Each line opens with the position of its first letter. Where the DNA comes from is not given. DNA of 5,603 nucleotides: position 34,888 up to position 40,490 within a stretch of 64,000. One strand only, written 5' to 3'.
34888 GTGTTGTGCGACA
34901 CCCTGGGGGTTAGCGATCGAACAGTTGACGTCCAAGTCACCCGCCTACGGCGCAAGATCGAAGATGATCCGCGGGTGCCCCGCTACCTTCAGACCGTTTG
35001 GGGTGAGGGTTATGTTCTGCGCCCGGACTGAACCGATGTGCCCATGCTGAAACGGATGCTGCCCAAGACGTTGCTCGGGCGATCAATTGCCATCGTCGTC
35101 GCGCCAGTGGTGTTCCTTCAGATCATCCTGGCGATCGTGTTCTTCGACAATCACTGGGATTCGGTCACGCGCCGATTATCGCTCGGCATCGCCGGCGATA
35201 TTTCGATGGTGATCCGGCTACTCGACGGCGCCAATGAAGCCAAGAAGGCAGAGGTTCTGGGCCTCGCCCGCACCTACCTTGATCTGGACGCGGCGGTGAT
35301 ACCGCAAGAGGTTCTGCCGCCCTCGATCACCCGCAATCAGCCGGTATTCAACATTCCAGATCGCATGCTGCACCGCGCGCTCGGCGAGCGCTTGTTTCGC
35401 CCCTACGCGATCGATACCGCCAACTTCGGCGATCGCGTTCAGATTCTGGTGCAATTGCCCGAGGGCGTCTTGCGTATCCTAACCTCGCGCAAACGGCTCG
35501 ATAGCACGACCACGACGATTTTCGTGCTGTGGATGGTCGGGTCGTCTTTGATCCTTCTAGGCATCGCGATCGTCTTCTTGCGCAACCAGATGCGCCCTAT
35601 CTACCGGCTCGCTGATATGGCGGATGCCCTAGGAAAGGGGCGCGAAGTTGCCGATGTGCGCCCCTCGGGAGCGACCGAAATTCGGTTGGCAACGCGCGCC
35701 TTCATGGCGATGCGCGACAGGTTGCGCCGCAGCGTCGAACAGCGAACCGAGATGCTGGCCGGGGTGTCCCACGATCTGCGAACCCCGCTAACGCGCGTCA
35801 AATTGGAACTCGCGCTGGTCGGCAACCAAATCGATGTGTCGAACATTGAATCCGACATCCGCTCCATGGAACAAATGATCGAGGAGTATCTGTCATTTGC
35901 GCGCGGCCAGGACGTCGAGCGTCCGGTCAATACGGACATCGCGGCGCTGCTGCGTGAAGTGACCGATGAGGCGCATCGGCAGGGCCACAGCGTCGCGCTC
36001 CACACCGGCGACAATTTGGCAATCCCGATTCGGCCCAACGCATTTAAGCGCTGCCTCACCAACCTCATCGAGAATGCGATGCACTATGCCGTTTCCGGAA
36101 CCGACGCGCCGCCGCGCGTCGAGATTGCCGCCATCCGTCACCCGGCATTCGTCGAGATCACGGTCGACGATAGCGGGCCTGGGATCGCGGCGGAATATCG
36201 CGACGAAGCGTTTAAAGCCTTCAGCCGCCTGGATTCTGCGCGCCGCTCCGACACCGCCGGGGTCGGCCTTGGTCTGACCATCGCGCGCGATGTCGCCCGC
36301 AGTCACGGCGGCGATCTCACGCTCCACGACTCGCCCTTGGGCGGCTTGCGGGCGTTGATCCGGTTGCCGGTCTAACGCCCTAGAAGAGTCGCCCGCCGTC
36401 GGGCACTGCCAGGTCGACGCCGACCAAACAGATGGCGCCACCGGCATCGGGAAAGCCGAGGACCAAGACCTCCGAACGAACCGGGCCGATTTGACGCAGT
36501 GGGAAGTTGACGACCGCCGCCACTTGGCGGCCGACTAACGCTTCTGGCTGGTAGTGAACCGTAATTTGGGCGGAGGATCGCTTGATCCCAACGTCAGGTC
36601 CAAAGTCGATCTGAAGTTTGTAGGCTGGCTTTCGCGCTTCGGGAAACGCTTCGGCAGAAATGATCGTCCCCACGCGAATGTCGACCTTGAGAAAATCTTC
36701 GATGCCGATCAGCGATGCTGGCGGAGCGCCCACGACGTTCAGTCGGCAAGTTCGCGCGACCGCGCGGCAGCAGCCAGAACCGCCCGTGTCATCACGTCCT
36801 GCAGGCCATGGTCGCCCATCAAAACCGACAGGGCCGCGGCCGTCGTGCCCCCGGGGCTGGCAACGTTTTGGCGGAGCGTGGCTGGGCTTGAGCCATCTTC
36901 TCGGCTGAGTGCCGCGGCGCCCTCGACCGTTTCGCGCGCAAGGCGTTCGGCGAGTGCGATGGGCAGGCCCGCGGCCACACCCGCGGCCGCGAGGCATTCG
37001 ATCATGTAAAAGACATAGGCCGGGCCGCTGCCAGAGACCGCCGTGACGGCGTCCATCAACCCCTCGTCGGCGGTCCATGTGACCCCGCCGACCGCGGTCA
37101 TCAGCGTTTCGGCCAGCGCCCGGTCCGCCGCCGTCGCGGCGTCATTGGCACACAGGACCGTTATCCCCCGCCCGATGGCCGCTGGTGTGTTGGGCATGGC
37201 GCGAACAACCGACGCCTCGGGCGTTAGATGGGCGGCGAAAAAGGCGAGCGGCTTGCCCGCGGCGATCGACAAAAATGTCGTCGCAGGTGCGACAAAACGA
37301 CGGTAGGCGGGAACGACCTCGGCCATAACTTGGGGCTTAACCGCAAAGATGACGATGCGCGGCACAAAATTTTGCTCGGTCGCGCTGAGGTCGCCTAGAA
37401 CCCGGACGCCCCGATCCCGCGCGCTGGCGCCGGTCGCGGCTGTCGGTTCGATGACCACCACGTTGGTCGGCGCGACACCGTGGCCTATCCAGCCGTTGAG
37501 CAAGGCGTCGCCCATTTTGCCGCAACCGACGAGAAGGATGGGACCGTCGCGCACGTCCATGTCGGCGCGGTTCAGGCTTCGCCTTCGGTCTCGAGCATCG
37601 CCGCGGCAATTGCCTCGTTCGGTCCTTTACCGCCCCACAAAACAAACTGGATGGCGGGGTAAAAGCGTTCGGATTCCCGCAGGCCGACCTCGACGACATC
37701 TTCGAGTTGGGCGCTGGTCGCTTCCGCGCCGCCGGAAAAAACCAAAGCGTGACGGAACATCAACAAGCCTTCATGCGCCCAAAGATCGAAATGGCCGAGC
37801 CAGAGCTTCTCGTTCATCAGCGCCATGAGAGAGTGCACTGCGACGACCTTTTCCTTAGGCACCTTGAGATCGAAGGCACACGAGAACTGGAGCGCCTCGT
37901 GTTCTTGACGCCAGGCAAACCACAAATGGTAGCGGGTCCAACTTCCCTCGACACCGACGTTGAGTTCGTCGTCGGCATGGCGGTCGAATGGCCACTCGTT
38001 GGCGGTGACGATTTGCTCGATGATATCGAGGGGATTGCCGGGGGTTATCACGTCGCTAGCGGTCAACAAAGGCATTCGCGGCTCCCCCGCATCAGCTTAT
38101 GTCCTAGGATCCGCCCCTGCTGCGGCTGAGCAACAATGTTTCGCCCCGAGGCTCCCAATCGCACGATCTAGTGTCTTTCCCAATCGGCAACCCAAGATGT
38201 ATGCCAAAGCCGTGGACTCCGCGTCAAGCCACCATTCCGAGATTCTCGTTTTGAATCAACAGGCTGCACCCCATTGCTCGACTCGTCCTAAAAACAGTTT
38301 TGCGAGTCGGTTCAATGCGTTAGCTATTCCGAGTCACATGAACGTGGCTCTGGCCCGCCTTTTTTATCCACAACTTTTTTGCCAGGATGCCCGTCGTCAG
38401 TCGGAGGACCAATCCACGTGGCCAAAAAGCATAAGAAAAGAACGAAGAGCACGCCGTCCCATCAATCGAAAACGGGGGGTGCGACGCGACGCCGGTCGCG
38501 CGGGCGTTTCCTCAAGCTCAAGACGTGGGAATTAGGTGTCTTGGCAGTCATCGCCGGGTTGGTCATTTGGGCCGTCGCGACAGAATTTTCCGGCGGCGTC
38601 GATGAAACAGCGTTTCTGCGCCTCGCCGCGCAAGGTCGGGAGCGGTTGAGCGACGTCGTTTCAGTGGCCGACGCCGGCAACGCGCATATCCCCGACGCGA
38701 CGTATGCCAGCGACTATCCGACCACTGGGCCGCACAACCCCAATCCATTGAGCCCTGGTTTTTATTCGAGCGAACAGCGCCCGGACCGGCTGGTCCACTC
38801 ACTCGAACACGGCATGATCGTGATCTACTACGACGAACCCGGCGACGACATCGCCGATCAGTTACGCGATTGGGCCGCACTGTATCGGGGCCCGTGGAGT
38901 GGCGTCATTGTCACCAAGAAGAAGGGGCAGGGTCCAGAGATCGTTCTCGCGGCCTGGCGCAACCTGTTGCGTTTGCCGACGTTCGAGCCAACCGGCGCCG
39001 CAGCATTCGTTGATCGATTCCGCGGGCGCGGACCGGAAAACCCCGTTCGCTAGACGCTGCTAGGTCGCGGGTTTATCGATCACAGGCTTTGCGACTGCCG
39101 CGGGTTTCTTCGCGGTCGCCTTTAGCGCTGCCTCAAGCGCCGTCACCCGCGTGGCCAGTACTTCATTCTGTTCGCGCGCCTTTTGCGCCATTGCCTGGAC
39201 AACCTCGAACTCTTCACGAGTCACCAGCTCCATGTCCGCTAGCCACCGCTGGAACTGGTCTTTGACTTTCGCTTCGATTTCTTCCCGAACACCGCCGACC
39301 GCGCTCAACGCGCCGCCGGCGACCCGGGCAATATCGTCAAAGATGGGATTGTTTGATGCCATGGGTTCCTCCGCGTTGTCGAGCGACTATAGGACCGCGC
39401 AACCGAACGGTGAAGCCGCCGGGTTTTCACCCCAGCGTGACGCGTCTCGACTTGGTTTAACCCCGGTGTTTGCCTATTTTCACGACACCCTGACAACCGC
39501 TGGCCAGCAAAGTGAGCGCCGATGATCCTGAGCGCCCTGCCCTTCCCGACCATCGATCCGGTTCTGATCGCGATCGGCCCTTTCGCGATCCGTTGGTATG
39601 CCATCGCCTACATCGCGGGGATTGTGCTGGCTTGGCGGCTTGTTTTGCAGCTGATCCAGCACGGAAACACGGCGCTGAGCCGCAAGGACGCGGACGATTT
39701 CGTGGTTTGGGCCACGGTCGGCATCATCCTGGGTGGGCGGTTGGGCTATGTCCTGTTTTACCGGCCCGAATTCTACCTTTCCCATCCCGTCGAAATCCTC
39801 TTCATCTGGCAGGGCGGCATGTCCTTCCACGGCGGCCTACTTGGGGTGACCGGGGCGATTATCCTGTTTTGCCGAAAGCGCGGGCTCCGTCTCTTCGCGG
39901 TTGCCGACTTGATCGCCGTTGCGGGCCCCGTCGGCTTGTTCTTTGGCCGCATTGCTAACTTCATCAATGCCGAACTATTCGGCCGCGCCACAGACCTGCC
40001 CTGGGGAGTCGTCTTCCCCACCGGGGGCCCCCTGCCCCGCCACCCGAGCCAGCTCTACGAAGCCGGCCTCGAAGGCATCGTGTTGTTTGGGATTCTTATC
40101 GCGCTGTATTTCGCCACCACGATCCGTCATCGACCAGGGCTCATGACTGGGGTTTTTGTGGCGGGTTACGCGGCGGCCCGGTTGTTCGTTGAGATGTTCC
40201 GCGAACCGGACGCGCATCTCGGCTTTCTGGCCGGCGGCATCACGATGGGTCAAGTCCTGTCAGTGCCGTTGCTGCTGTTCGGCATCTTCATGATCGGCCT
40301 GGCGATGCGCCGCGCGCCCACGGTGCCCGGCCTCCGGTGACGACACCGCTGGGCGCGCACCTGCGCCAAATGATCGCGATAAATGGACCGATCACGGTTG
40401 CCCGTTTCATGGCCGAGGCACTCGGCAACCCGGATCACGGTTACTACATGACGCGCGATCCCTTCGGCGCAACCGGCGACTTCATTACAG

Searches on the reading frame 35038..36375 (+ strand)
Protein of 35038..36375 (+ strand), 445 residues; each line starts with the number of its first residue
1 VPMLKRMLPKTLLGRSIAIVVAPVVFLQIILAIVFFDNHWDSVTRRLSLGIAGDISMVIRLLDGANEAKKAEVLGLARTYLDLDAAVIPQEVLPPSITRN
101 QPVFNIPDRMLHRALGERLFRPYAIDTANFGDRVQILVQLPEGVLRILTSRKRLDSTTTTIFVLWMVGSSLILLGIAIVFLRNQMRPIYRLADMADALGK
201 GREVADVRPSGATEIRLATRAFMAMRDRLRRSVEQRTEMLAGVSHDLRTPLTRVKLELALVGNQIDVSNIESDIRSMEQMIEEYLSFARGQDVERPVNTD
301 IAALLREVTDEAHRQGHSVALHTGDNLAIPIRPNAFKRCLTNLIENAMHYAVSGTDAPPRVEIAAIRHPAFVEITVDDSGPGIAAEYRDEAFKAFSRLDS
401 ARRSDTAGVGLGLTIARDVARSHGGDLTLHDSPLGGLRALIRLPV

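Call 38: find_encoding_contigs(protein=window:35038-36375:+, flank=10000, max_places=1)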
Protein window:35038-36375:+ (445 aa): no gene with exactly this product is on record in the collection.

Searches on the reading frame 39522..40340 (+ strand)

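Call 45: search_protein_families(library=pfam, proteins=[window:39522-40340:+], max_evalue=0.000001)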
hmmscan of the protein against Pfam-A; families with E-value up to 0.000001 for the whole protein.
window:39522-40340:+ (272 aa): 1 family
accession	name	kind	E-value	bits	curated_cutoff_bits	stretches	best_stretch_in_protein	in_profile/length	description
PF01790.23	LGT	-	2.7e-77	259.8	24.9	1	13-258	1-238/240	Prolipoprotein diacylglyceryl transferase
